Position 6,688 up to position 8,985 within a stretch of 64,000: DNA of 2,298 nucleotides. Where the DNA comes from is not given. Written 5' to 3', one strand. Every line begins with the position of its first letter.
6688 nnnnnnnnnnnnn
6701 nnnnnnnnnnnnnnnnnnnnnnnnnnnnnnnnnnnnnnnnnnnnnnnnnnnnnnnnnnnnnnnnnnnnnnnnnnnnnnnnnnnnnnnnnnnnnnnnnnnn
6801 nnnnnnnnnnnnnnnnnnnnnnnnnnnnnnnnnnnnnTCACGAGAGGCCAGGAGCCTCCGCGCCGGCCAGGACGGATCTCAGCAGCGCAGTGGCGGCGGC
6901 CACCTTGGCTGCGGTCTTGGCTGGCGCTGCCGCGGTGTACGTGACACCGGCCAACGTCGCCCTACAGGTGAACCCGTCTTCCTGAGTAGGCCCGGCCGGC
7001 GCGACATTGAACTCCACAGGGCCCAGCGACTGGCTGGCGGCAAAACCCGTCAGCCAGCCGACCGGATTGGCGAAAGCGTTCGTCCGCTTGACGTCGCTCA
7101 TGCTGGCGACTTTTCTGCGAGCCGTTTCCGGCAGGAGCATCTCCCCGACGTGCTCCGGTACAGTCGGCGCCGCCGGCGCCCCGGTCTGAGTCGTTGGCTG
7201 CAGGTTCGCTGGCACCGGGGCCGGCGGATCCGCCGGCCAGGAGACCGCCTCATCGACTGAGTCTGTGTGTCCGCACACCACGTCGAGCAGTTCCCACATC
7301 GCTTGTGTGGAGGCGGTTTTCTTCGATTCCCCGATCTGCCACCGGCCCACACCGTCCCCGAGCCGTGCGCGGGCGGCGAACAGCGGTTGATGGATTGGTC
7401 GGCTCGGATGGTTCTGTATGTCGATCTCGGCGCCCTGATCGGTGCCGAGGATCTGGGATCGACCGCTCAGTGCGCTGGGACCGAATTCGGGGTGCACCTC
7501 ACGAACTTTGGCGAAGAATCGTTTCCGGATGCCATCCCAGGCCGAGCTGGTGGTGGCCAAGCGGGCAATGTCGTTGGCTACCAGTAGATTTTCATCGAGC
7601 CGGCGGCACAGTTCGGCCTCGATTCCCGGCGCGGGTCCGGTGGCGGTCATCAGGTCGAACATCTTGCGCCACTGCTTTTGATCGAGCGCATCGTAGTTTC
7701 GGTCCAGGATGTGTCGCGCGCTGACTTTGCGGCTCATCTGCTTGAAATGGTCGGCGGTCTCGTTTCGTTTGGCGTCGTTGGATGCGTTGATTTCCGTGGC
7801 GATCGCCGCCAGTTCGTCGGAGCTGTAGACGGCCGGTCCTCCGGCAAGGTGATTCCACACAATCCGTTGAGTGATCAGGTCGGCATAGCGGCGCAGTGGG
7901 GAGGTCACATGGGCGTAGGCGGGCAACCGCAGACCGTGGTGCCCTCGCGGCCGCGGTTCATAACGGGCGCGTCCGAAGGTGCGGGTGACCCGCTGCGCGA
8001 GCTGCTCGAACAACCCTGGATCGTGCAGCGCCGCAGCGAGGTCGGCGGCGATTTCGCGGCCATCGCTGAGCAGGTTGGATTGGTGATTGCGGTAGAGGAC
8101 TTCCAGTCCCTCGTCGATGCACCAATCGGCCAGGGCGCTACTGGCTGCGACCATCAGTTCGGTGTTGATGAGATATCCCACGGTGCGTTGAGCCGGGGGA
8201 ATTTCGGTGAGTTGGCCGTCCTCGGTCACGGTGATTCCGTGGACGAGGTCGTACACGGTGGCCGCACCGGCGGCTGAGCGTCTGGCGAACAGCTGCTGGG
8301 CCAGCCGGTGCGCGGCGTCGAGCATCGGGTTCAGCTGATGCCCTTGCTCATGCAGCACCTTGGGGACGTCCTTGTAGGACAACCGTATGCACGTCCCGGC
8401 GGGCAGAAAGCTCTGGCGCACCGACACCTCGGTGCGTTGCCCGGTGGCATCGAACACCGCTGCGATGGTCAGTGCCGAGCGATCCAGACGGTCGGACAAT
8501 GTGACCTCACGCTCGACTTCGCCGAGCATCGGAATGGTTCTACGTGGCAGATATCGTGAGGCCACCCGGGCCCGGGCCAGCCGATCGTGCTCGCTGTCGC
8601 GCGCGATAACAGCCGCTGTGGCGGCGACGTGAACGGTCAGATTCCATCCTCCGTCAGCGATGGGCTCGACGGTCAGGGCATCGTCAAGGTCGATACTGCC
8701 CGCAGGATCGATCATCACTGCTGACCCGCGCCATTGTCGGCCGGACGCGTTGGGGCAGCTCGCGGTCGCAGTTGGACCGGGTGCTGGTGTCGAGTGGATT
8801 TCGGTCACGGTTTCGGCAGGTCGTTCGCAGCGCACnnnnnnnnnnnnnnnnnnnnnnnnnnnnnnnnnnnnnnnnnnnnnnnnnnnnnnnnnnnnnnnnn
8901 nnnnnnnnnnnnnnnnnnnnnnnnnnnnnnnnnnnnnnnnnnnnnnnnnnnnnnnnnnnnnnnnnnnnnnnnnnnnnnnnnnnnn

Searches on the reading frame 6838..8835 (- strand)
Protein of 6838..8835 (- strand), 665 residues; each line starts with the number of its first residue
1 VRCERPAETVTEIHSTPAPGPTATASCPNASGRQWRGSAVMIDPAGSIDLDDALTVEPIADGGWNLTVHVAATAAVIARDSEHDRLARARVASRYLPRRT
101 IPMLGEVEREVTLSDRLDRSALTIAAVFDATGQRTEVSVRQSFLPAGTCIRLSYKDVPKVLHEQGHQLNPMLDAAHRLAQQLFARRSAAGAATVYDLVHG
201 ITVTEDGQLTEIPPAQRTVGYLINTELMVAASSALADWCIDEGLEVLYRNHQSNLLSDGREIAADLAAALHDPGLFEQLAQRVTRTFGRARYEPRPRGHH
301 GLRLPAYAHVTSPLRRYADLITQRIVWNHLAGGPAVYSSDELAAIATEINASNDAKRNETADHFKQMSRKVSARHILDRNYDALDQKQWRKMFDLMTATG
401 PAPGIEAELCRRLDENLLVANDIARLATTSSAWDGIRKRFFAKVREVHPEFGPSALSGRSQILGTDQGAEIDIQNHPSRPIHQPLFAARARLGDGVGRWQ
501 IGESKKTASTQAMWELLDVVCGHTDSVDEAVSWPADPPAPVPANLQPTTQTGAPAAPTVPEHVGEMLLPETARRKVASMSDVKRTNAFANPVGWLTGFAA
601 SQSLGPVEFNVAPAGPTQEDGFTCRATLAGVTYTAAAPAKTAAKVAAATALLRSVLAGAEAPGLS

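Call 4: search_protein_families(library=pfam, proteins=[window:6838-8835:-], max_evalue=0.01)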
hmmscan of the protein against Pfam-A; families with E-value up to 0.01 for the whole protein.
window:6838-8835:- (665 aa): 2 families
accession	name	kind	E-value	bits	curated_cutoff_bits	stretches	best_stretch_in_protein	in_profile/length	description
PF00773.25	RNB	-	3.9e-52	178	29.3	1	39-331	9-325/326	RNB domain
PF00035.32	dsrm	-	0.0023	18.9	23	0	599-653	9-64/66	Double-stranded RNA binding motif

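Call 8: search_protein_families(library=phrogs, proteins=[window:6838-8835:-], max_evalue=0.01)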
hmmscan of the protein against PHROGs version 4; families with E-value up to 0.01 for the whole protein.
window:6838-8835:- (665 aa): 1 family
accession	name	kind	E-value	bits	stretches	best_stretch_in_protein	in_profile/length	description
phrog_13933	-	DNA, RNA and nucleotide metabolism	4.9e-41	141.7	2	40-253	226-446/677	nuclease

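Call 16: search_protein_families(library=ncbifam, proteins=[window:6838-8835:-], max_evalue=1)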
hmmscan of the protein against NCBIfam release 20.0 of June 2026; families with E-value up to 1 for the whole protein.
window:6838-8835:- (665 aa): 6 families
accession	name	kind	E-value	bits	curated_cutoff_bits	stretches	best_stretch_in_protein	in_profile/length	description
TIGR02063.1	RNase_R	equivalog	2.3e-46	158.4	597.85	2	39-253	255-476/711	ribonuclease R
TIGR00358.1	3_prime_RNase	superfamily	2.3e-44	151.8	368.6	2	40-253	204-423/657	VacB/RNase II family 3'-5' exoribonuclease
NF003455.0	PRK05054.1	equivalog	3.1e-24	85.2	542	2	40-242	199-408/645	exoribonuclease II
TIGR02062.1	RNase_B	equivalog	4.3e-23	81.2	641.9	2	40-235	199-402/646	exoribonuclease II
NF008648.0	PRK11642.1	equivalog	3.5e-22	78.5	982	1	40-331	269-587/813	ribonuclease R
TIGR04238.1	seadorna_dsRNA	equivalog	4e-05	23.5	125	1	590-652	1-64/201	seadornavirus double-stranded RNA-binding protein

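Call 57: search_solved_structures(query=window:6838-8835:-, max_evalue=0.001, show_alignments=1)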
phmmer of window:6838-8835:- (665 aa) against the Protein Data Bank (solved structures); distinct sequences matched with E-value up to 0.001: 28.
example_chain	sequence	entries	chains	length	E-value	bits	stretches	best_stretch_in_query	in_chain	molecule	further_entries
8cdu_C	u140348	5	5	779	4.2e-29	104.3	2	39-252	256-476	Ribonuclease R | RNase R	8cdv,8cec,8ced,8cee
2r7d_A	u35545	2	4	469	1.5e-21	79.3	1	41-358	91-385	Ribonuclease II family protein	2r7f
5xgu_B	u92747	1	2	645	1.9e-19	72.3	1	40-327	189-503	Ribonuclease R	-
8e29_A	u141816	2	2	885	8.5e-16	60.3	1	40-161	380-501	DIS3-like exonuclease 2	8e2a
8e27_A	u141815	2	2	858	3.8e-15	58.1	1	40-161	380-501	DIS3-like exonuclease 2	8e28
7dcy_A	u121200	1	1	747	2.2e-14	55.6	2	276-350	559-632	Ribonuclease R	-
2id0_A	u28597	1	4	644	2.1e-13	52.4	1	40-353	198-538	Exoribonuclease 2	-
2ix0_A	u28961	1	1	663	2.2e-13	52.3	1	40-353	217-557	EXORIBONUCLEASE 2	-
4ro1_B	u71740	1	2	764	2.3e-13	52.2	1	39-161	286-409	DIS3-like exonuclease 2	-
7dic_A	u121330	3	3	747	2.8e-13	52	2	276-350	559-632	Ribonuclease R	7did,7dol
2ix1_A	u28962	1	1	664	1.1e-12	50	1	40-353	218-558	EXORIBONUCLEASE 2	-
9cy7_A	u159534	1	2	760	1.1e-12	50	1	39-161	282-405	DIS3-like exonuclease 2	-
4pmw_A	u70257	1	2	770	1.3e-12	49.8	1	40-160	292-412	DIS3-like exonuclease 2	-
6lqs_R4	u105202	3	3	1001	2.6e-11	45.4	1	21-218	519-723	Exosome complex exonuclease DIS3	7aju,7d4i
8qcf_K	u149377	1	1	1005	2.7e-11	45.4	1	21-218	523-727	Exosome complex exonuclease DIS3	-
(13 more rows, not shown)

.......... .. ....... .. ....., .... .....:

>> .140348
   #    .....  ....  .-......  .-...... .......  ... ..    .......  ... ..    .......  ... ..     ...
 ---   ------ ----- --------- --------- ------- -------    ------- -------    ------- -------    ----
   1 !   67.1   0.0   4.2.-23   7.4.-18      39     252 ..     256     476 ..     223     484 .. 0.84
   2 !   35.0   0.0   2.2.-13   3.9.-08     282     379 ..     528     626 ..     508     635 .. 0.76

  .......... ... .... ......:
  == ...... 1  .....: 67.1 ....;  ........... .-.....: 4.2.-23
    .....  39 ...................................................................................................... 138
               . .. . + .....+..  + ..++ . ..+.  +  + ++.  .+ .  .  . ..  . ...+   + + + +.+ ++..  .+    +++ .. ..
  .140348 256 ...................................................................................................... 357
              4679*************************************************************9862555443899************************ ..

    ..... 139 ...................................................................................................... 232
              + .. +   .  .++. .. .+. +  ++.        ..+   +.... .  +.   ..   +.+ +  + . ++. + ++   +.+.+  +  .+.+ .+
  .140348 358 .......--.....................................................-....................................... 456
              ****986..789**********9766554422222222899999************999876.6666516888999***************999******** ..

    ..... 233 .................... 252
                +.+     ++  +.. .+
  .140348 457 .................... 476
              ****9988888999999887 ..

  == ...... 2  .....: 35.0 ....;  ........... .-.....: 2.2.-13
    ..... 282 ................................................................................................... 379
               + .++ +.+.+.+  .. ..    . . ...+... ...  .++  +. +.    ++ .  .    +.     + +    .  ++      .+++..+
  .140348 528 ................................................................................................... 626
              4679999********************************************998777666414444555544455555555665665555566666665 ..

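Call 74: search_dna_similar(query=window:6838-8835:-, collection=phages, mode=protein, max_rows=12)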
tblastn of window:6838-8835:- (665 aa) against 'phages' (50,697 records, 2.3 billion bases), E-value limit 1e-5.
Records with a match: 21; places in all: 21; records where one place covers at least 80% of the query: 0.
Best place of each record, by identity: <60% 21.
By first word of the organism name: Bacteriophage 8; Listeria 4; Salmonella 3; Acinetobacter 2; Lactococcus 2; Mammaliicoccus 1; uncultured 1.
By host as written in the record: - 11; Listeria monocytogenes 4; Homo sapiens 2; Lactococcus lactis SMQ-562 1; Lactococcus lactis 1; Mammaliicoccus sciuri IVB6228 1; Salmonella enterica subsp. enterica serovar Kentucky 1.
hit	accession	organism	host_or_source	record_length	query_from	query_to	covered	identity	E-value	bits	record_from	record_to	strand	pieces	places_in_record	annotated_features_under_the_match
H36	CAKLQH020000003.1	Acinetobacter phage MD-2021a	not known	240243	4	370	55%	25.8%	9e-15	85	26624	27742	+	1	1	rnr: exoribonuclease R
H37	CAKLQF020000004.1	Acinetobacter phage MD-2021a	not known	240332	4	370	55%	25.8%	9e-15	85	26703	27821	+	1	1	rnr: exoribonuclease R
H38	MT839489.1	Bacteriophage sp.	human fecal samples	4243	6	333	49%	28.4%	3e-20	101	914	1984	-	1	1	record has no annotation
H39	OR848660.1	Listeria phage LM 4-14-1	Listeria monocytogenes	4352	12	333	48%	27.5%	6e-23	110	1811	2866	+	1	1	record has no annotation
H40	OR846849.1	Listeria phage LM 4-11-1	Listeria monocytogenes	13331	12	333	48%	27.5%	8e-23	110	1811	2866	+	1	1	record has no annotation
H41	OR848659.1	Listeria phage LM 4-14-1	Listeria monocytogenes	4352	12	333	48%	27.2%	5e-23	110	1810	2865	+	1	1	record has no annotation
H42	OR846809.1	Listeria phage LM 4-11-1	Listeria monocytogenes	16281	12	333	48%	27.2%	7e-23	110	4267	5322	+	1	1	record has no annotation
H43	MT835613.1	Bacteriophage sp.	human fecal samples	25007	17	332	48%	27.2%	8e-16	88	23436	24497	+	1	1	record has no annotation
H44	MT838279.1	Bacteriophage sp.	human fecal samples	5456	40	332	44%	29.3%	2e-15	86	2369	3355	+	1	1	record has no annotation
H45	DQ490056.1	Lactococcus phage Q54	Lactococcus lactis SMQ-562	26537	42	381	51%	24.5%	2e-10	71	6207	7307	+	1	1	putative ribonuclease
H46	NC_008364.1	Lactococcus phage Q54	Lactococcus lactis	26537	42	381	51%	24.5%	2e-10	71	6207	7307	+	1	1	nuclease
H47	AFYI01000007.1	Salmonella enterica subsp. enterica serovar Infantis str. ...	Homo sapiens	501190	40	331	44%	28.2%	2e-17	93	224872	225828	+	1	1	ribonuclease R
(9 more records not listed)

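Call 75: search_dna_similar(query=window:6838-8835:-, collection=plasmids, mode=protein, max_rows=15)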
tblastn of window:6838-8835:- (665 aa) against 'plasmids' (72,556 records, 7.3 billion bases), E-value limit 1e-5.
Records with a match: 146; places in all: 164; records where one place covers at least 80% of the query: 42.
Best place of each record, by identity: <60% 146.
By first word of the organism name: Rhodococcus 36; Acaryochloris 14; Pseudomonas 8; Escherichia 8; Azospirillum 7; Streptomyces 5; Variovorax 5; Paracoccus 5; Gordonia 4; Sinorhizobium 4; and 34 more.
By predicted mobility (MOB-suite, as given by PLSDB): non-mobilizable 100; mobilizable 28; conjugative 18.
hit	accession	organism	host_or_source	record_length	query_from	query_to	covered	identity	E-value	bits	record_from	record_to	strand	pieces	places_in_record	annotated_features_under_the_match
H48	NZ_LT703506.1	Mycobacterium intracellulare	natural / free-living,environmental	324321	34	660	94%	53.1%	0e+0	607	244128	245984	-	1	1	RNB domain-containing ribonuclease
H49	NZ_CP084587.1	Mycobacterium intracellulare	water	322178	34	660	94%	53.1%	0e+0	607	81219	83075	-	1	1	RNB domain-containing ribonuclease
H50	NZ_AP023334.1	Mycolicibacterium sp. TY66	-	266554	31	630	90%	51.8%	5e-172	551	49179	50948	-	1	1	RNB domain-containing ribonuclease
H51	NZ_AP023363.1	Mycolicibacterium sp. TY81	-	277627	31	630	90%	51.8%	5e-172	551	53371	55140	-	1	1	RNB domain-containing ribonuclease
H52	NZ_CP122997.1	Mycolicibacterium aubagnense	wall sediment of Poderosa mine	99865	38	663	94%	46.2%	5e-138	453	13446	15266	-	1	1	RNB domain-containing ribonuclease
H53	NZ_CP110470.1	Rhodococcus opacus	cell culture,Soil contaminated by oil ...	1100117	40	624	88%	37.8%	3e-96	332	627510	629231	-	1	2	record has no annotation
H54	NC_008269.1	Rhodococcus jostii RHA1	-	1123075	40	624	88%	37.5%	1e-95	331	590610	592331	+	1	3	record has no annotation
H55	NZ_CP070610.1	Rhodococcus koreensis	cell culture,rhizosphere of apple ...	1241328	40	624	88%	37.5%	2e-94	327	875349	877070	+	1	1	record has no annotation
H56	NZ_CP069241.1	Rhodococcus sp. USK13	cell culture,Sand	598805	40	624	88%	37.4%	4e-96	332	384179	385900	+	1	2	RNB domain-containing ribonuclease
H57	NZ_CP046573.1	Rhodococcus sp. WAY2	cell culture,bacterial consortium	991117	40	624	88%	37.3%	2e-96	333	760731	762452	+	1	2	RNB domain-containing ribonuclease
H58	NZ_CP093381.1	Rhodococcus opacus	cell culture,forest soil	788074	40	624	88%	37.3%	4e-95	329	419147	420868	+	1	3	RNB domain-containing ribonuclease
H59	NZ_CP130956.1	Rhodococcus opacus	cell culture,Sod-podzolic soil ...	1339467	40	624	88%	37.3%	5e-95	328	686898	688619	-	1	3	none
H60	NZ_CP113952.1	Rhodococcus sp. JS3073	culture,soil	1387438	40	624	88%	37.3%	5e-95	328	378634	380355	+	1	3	record has no annotation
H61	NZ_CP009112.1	Rhodococcus opacus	soil sample, Enrichment culture with ...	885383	40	624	88%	37.2%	2e-95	330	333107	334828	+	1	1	RNB domain-containing ribonuclease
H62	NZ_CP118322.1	Rhodococcus sp. DK176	pure culture,crude oil-contaminated soil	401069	40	624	88%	37.2%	6e-94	325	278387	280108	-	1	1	RNB domain-containing ribonuclease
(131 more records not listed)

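Call 76: get_annotated_region(hit=H48, flank=12000)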
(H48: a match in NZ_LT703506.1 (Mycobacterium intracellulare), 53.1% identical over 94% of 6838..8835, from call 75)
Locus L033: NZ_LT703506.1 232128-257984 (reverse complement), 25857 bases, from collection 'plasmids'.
description: Mycobacterium intracellulare subsp. chimaera strain Mycobacterium chimaera MC045 isolate Mycobacterium chimaera plasmid 2
organism: Mycobacterium intracellulare (NCBI taxid 222805)
taxonomy: Bacteria; Actinomycetota; Actinomycetes; Mycobacteriales; Mycobacteriaceae; Mycobacterium; Mycobacterium intracellulare
host: -; source: natural / free-living,environmental; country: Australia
typing (MOB-suite, as given by PLSDB): mobilizable; relaxase MOBP
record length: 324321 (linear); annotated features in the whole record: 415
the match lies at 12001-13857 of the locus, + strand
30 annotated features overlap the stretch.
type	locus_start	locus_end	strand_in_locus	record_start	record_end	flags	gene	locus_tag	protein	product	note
CDS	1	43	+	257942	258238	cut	-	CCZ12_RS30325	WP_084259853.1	hypothetical protein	-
CDS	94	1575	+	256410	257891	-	eccD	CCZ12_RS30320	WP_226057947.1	type VII secretion integral membrane protein EccD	GO:0009306 - protein secretion [Evidence IEA]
CDS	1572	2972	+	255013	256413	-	mycP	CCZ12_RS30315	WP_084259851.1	type VII secretion-associated serine protease mycosin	GO:0009306 - protein secretion [Evidence IEA]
CDS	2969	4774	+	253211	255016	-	eccE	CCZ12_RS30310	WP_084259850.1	type VII secretion protein EccE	GO:0009306 - protein secretion [Evidence IEA]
CDS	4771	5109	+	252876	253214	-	-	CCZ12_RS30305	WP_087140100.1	hypothetical protein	-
CDS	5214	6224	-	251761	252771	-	-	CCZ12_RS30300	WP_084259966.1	hypothetical protein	-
CDS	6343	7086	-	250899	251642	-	-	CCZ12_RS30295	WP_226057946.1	hypothetical protein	-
CDS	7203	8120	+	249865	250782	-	-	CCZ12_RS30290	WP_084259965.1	ESX secretion-associated protein EspG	-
CDS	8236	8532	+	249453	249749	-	-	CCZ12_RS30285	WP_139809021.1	hypothetical protein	-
CDS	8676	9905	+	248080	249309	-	-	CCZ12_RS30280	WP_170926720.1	PPE domain-containing protein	-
CDS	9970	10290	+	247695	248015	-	-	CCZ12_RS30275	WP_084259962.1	hypothetical protein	-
CDS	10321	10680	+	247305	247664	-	-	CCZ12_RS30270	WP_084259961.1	hypothetical protein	-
CDS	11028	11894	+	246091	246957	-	-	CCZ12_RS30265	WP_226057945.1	DUF2637 domain-containing protein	-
CDS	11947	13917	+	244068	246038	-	-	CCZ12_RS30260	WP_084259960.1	RNB domain-containing ribonuclease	-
CDS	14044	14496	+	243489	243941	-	-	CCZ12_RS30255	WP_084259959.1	hypothetical protein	-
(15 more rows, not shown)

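Call 77: get_annotated_region(hit=H50, flank=12000)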
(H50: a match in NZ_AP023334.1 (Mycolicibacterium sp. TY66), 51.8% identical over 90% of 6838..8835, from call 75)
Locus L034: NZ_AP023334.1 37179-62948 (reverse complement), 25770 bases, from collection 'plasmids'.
description: Mycolicibacterium sp. TY66 plasmid pTY66_01, complete sequence
organism: Mycolicibacterium sp. TY66 (NCBI taxid 2755560)
taxonomy: Bacteria; Actinomycetota; Actinomycetes; Mycobacteriales; Mycobacteriaceae; Mycolicibacterium; Mycolicibacterium sp. TY66
host: -; source: -; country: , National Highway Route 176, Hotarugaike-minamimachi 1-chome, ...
typing (MOB-suite, as given by PLSDB): non-mobilizable
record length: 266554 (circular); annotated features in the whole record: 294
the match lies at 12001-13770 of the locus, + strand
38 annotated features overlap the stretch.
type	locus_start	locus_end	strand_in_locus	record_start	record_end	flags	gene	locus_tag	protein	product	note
CDS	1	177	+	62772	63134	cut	-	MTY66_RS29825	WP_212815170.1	hypothetical protein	-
CDS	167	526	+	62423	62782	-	-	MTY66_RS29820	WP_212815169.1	hypothetical protein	-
CDS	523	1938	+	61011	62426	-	-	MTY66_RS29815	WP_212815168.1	hypothetical protein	-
CDS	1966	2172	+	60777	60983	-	-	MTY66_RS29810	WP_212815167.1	hypothetical protein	-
CDS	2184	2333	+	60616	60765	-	-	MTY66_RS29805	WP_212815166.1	hypothetical protein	-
CDS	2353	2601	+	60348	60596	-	-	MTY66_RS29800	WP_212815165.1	hypothetical protein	-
CDS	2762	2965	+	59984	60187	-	-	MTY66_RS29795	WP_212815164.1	hypothetical protein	-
CDS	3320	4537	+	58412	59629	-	-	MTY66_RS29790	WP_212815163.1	RNA-guided endonuclease TnpB family protein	-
CDS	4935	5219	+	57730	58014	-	-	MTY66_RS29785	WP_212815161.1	hypothetical protein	-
CDS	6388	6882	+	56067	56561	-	-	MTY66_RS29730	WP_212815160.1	HNH endonuclease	-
CDS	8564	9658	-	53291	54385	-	-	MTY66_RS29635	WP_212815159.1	hypothetical protein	-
CDS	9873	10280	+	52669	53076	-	-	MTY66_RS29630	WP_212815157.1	hypothetical protein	-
CDS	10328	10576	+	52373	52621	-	-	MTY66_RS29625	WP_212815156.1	hypothetical protein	-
CDS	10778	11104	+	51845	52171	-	-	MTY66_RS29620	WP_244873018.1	hypothetical protein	-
CDS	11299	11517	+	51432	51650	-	-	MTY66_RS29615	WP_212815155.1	hypothetical protein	-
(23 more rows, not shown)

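Call 88: search_protein_families(library=padloc, proteins=[window:6838-8835:-], max_evalue=0.01)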
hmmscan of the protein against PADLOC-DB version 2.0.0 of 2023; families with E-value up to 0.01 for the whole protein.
window:6838-8835:- (665 aa): 0 families
